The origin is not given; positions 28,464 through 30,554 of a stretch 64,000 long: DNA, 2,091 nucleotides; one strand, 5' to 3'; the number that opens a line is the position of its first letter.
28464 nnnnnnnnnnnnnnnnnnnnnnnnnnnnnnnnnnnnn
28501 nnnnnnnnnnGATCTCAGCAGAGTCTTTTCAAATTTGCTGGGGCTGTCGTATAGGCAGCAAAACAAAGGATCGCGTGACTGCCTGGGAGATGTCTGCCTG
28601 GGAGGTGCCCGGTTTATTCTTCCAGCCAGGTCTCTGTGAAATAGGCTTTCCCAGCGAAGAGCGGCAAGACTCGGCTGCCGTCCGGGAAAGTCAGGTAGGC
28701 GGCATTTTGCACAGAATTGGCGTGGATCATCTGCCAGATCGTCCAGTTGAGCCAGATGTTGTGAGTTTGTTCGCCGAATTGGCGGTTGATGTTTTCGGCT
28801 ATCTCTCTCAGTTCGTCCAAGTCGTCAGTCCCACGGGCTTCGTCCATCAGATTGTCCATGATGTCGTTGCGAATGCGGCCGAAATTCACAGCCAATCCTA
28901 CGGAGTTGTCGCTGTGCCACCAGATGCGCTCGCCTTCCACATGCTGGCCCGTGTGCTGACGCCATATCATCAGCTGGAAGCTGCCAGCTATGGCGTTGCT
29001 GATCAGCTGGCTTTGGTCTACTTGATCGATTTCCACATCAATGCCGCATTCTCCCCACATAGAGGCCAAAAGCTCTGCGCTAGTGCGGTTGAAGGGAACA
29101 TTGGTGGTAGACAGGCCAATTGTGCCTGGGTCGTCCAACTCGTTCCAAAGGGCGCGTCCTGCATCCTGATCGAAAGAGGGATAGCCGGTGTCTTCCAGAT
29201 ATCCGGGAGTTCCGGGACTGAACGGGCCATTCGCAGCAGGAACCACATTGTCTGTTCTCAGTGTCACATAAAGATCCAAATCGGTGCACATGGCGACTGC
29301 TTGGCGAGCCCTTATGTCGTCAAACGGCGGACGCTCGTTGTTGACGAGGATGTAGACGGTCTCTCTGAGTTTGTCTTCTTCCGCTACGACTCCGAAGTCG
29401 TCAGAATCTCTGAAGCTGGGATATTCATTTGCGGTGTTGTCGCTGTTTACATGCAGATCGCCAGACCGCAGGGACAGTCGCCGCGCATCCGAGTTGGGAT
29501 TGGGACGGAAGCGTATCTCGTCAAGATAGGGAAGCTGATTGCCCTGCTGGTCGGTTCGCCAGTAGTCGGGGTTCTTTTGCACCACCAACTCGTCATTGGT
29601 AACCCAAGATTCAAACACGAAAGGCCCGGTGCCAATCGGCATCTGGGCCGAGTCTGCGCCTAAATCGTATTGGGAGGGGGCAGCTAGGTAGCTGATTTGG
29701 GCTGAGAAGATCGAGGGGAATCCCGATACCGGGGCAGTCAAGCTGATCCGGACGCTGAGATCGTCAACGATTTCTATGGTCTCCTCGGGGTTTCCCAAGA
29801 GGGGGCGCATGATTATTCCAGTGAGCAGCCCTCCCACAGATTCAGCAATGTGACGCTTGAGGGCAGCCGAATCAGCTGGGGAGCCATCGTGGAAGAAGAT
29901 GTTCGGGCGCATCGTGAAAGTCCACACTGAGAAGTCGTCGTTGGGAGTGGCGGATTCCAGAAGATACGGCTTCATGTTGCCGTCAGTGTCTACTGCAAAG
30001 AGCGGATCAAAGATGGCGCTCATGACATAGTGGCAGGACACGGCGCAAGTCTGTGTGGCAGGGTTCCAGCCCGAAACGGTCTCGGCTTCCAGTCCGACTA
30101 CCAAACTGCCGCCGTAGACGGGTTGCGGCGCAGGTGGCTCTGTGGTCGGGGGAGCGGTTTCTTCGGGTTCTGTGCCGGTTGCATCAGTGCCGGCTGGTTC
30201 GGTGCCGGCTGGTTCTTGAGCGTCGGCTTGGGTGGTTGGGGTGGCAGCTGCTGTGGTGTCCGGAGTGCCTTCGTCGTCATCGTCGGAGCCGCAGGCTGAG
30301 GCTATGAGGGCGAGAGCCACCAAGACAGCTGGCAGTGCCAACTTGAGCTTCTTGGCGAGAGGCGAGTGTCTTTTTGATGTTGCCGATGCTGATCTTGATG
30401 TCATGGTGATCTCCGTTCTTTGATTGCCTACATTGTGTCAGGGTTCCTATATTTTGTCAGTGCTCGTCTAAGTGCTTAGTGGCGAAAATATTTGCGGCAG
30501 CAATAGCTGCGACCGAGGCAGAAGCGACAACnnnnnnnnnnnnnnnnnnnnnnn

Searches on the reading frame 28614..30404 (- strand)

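Call 14: search_protein_families(library=ncbifam, proteins=[window:28614-30404:-])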
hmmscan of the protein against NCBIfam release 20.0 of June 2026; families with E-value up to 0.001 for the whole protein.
window:28614-30404:- (596 aa): 11 families
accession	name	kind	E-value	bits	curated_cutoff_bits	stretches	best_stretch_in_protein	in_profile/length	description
TIGR02294.1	nickel_nikA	equivalog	3.3e-25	88.6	393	1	126-377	30-279/501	nickel ABC transporter substrate-binding protein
NF045468.1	Opp5A_nikA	equivalog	3.7e-25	88.4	600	1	128-400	41-294/488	nickel ABC transporter substrate-binding protein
NF011942.0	PRK15413.1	equivalog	4.9e-22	78.3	594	1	126-426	53-344/512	glutathione ABC transporter substrate-binding protein GsiB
TIGR04028.1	SBP_KPN_01854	hypoth_equivalog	1.9e-18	66.3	468.5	1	143-423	43-329/509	TIGR04028 family ABC transporter substrate-binding protein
NF011684.0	PRK15104.1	equivalog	1.7e-14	53.4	947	1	211-381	163-330/543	oligopeptide ABC transporter substrate-binding protein OppA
NF045467.1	Opp4A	equivalog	6.9e-11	41.1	650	1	81-176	28-110/556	oligopeptide ABC transporter substrate-binding protein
NF047575.1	opine_bind_CntA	exception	2.6e-10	39.5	800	1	129-318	63-246/535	staphylopine-dependent metal ABC transporter substrate-binding lipoprotein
NF043070.1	DppA_dipep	equivalog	5.9e-10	38.3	1005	1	209-538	154-489/535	dipeptide ABC transporter periplasmic-binding protein DppA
NF007287.0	PRK09755.1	equivalog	1.3e-06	27.5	1098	1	213-379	160-321/535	ABC transporter substrate-binding protein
NF011689.0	PRK15109.1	equivalog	6.5e-06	25.1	560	1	244-373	200-321/547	ABC transporter substrate-binding protein SapA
NF010149.0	PRK13626.1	equivalog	0.0003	19.6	476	1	127-267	146-276/552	HTH-type transcriptional regulator SgrR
